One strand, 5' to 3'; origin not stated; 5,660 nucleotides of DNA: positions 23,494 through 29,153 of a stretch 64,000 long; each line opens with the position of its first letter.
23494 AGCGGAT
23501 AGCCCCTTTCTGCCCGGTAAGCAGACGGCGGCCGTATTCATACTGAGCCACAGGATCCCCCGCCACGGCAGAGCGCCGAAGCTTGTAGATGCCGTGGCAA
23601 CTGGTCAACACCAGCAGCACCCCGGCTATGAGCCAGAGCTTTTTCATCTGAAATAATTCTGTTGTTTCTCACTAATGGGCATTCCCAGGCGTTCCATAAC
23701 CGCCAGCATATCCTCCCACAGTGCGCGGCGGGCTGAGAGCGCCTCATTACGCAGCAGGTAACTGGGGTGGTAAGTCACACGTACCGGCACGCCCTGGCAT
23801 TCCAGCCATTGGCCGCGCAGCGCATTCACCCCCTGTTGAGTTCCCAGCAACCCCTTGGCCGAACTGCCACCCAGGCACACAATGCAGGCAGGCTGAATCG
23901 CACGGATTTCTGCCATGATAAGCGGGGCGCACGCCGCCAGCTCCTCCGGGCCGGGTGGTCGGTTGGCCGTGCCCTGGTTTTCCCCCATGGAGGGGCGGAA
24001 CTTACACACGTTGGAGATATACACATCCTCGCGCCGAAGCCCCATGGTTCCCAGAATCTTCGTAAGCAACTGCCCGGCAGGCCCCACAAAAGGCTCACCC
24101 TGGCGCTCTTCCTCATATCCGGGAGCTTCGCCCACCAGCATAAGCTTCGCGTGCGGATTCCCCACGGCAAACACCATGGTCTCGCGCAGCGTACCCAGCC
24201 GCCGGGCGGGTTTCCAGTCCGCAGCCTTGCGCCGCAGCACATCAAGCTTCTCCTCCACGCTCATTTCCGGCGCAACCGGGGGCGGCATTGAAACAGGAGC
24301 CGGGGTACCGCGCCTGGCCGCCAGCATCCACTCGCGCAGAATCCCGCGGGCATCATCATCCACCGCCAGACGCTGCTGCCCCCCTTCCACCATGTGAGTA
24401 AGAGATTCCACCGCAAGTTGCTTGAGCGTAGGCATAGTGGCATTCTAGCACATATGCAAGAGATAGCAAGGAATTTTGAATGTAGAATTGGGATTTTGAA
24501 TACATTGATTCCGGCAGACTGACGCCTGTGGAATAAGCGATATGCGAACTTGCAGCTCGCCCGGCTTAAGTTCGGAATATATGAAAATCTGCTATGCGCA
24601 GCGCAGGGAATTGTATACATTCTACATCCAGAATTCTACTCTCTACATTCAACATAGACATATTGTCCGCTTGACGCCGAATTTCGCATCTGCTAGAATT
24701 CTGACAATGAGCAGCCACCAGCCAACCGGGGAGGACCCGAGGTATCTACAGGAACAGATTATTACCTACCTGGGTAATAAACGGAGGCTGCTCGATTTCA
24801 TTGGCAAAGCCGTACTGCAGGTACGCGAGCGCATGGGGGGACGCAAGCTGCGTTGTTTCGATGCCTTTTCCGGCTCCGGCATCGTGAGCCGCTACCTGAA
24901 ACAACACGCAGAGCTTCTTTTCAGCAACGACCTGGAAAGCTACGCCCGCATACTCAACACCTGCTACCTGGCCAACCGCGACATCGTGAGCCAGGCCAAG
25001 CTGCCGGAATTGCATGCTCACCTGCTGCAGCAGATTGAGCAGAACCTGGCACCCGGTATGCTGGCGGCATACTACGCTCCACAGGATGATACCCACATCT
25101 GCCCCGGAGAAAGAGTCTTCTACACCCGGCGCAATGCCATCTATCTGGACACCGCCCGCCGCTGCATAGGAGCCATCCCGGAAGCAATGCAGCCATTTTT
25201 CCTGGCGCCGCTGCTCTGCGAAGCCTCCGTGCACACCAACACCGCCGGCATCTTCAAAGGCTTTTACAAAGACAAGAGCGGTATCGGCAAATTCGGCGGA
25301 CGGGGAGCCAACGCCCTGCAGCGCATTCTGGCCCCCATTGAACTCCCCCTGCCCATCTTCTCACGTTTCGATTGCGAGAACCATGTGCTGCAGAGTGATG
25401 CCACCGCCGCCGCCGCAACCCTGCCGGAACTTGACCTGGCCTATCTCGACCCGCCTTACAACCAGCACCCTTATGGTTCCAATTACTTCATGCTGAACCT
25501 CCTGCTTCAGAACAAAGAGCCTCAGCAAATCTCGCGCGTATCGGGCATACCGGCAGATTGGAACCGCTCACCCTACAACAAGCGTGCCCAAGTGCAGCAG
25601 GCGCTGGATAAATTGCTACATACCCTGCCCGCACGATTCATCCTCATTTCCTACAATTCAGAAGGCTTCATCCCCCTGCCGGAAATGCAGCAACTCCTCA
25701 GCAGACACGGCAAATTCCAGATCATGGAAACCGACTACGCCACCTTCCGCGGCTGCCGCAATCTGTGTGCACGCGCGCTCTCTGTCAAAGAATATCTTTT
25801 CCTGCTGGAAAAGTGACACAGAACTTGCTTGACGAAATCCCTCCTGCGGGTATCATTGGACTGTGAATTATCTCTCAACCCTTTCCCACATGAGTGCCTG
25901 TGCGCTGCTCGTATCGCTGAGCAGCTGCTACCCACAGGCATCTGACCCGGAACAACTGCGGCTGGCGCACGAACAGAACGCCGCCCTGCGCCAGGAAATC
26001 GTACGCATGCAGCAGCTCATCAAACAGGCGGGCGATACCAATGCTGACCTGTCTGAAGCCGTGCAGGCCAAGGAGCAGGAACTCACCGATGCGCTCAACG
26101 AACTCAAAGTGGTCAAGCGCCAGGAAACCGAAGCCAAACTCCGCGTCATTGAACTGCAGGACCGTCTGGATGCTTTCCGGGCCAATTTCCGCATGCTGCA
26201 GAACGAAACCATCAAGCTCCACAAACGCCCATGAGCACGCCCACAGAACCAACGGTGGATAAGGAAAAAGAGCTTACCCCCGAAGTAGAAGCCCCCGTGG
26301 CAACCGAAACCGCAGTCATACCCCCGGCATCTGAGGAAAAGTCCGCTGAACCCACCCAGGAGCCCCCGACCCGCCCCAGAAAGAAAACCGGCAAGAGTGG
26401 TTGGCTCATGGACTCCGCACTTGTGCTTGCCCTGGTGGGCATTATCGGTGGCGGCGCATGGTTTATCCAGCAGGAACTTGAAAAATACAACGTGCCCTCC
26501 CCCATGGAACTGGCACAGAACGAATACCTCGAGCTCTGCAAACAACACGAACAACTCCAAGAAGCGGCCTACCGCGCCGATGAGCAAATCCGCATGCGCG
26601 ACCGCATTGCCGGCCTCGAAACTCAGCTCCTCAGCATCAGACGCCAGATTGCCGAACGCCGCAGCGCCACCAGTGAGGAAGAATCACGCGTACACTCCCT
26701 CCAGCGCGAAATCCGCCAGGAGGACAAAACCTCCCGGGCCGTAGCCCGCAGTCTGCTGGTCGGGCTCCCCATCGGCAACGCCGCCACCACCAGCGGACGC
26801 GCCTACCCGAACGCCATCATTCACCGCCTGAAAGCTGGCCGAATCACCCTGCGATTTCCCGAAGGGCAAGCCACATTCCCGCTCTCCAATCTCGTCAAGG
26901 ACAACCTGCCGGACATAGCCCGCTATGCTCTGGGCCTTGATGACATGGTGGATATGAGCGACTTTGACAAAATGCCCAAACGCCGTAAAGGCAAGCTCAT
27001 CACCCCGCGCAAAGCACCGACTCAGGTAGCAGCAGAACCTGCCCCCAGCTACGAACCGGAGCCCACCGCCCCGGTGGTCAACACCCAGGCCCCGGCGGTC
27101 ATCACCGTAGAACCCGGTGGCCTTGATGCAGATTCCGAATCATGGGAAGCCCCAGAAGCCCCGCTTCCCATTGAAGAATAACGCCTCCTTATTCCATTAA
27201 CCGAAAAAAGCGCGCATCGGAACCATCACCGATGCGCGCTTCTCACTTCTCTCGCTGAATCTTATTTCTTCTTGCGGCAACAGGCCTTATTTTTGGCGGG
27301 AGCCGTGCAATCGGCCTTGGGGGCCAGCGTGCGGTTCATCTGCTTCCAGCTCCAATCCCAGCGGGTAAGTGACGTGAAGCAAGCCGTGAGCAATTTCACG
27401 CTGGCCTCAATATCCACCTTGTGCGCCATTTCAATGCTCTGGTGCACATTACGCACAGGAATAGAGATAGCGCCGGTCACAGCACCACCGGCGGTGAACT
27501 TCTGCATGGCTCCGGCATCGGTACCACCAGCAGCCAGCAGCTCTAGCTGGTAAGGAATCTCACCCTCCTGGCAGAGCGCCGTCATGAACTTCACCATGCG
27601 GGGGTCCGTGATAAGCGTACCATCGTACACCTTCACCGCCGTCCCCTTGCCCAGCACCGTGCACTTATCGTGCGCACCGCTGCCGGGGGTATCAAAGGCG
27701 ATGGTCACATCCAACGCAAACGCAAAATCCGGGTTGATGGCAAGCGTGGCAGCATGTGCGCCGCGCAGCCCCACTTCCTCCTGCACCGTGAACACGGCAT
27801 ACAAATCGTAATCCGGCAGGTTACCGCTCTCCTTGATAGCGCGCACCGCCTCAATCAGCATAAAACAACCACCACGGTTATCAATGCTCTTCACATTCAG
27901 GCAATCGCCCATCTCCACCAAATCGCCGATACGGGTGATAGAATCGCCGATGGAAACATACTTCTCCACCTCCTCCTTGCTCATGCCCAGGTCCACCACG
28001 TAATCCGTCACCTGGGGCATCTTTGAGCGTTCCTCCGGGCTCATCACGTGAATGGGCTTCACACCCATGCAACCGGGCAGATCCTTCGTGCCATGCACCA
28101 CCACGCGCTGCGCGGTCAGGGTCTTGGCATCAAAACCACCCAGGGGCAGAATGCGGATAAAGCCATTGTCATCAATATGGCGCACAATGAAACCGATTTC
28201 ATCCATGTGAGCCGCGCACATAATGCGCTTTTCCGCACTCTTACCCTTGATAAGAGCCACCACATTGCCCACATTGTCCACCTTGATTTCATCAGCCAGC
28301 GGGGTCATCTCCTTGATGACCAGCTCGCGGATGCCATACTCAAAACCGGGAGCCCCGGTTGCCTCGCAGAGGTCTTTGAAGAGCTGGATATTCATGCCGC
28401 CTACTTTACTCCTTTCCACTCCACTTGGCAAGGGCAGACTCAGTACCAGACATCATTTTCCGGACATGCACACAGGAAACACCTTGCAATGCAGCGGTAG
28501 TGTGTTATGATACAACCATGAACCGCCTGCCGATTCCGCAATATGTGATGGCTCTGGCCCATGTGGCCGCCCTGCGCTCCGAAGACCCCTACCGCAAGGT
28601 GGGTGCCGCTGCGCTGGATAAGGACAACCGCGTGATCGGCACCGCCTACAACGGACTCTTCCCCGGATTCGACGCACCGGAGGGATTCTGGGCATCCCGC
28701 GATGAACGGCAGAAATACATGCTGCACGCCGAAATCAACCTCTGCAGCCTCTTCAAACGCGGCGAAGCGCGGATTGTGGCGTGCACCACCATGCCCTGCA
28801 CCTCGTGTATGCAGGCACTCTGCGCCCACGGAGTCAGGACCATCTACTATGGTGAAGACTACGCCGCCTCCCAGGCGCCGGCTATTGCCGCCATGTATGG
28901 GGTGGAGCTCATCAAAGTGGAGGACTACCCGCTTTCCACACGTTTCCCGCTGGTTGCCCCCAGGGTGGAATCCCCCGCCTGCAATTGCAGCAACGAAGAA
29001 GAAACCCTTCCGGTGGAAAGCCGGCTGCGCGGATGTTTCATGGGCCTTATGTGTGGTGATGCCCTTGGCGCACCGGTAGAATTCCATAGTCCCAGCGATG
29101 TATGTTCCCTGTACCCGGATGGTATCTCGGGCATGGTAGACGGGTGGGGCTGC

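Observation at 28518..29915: dCMP-deaminase domain fused to an ADP-ribosylglycohydrolase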

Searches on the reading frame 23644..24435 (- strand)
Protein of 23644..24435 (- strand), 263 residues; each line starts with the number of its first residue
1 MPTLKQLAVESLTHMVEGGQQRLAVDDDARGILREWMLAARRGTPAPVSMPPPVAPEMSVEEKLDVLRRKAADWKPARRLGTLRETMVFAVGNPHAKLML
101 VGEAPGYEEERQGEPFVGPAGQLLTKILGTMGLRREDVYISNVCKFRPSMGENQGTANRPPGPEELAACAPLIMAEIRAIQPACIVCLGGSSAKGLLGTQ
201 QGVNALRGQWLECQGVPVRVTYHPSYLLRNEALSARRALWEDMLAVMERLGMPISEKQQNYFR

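Call 4: search_protein_families(library=pfam, proteins=[window:23644-24435:-], max_evalue=0.01)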
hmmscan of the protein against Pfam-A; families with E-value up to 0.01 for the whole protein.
window:23644-24435:- (263 aa): 1 family
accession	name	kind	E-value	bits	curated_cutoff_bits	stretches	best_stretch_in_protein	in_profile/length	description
PF03167.25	UDG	-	7.8e-36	123.7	24.3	1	90-242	2-139/141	Uracil DNA glycosylase superfamily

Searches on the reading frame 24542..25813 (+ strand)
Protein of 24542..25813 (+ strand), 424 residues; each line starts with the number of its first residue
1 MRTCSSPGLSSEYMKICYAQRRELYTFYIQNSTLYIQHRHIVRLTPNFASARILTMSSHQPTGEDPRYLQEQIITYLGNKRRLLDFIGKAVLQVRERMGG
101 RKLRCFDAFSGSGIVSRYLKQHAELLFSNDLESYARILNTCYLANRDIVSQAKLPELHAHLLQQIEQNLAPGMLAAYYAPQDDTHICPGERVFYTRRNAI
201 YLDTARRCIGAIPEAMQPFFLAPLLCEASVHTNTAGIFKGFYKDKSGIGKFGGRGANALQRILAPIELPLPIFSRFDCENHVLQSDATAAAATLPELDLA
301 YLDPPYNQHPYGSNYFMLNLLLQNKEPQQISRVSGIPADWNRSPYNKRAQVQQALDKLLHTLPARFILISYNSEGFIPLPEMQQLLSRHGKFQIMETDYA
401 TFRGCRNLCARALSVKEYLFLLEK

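Call 4: search_protein_families(library=pfam, proteins=[window:24542-25813:+], max_evalue=0.01)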
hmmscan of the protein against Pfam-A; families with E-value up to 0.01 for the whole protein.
window:24542-25813:+ (424 aa): 1 family
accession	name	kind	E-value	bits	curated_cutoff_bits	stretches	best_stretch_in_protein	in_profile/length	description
PF02086.21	MethyltransfD12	-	1.5e-17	64.6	22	1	76-329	1-208/253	D12 class N6 adenine-specific DNA methyltransferase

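Call 7: search_protein_families(library=padloc, proteins=[window:24542-25813:+], max_evalue=0.01)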
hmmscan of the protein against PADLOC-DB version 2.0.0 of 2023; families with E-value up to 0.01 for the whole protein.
window:24542-25813:+ (424 aa): 11 families
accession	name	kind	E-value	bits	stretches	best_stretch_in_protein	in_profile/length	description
PDLC03257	MTase_II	-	4.5e-112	372.7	1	64-424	3-341/343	Type II methyltransferase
PDLC03345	MTase_II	-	5.4e-72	240.9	1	67-422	16-393/581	Type II methyltransferase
PDLC03298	MTase_II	-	9.4e-39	131.5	1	73-406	1-309/362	Type II methyltransferase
PDLC03287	MTase_II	-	9.5e-28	95.3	1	75-423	2-337/646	Type II methyltransferase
PDLC03720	oMTase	-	3.2e-25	87.5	1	74-421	4-321/326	orphan methyltransferase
PDLC03373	MTase_II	-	1.2e-17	62.4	1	279-423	189-336/339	Type II methyltransferase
PDLC03342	MTase_II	-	2.4e-12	44.7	2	72-308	23-239/383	Type II methyltransferase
PDLC03292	MTase_II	-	7.6e-12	42.3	2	297-422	275-405/722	Type II methyltransferase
PDLC03261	MTase_II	-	2.7e-10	37.2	1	76-420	313-640/643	Type II methyltransferase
PDLC03372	MTase_II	-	1e-06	26.8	1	284-422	114-255/259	Type II methyltransferase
PDLC03385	MTase_II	-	0.0003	18.2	1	298-401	219-315/336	Type II methyltransferase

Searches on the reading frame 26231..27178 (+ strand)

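Call 4: search_protein_families(library=pfam, proteins=[window:26231-27178:+], max_evalue=0.01)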
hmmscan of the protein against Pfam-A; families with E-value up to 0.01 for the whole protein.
window:26231-27178:+ (316 aa): 1 family
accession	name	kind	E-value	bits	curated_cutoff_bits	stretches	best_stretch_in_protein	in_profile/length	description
PF06495.16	Transformer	-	0.0045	17.6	26.7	1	111-174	22-84/182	Fruit fly transformer protein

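Call 7: search_protein_families(library=padloc, proteins=[window:26231-27178:+], max_evalue=0.01)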
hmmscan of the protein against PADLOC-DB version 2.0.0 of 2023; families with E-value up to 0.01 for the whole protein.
window:26231-27178:+ (316 aa): 0 families

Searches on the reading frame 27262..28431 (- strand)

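Call 4: search_protein_families(library=pfam, proteins=[window:27262-28431:-], max_evalue=0.01)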
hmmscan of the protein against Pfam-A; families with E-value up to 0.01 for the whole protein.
window:27262-28431:- (389 aa): 4 families
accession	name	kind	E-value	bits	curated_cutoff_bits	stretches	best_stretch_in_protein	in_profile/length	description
PF05343.19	Peptidase_M42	-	1.7e-89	300.2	23.2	1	55-347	1-292/292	M42 glutamyl aminopeptidase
PF01546.33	Peptidase_M20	-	2.2e-09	37.9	24.6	1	183-351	34-203/206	Peptidase family M20/M25/M40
PF04389.22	Peptidase_M28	-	6e-09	36.3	21.3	1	184-250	32-96/193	Peptidase family M28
PF02127.20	Peptidase_M18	-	0.006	15.9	24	0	257-352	334-432/432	Aminopeptidase I zinc metalloprotease (M18)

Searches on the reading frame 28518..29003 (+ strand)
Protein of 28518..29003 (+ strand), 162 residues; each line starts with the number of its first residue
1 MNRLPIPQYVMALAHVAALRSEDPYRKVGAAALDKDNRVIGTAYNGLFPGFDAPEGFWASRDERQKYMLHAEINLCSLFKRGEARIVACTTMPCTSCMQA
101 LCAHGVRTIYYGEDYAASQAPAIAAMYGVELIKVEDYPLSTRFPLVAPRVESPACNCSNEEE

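Call 64: search_protein_families(library=ncbifam, proteins=[window:28518-29003:+], max_evalue=0.00001)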
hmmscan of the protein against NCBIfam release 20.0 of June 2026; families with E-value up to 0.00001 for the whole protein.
seq(162 aa): 2 families
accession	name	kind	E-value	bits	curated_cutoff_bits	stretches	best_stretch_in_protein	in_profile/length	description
NF041025.1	antiphage_deaminase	equivalog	4.9e-13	48.7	400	1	68-123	337-397/437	anti-phage dCTP deaminase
TIGR02571.1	ComEB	equivalog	3.1e-12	46.7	219.45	1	3-119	2-122/151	ComE operon protein 2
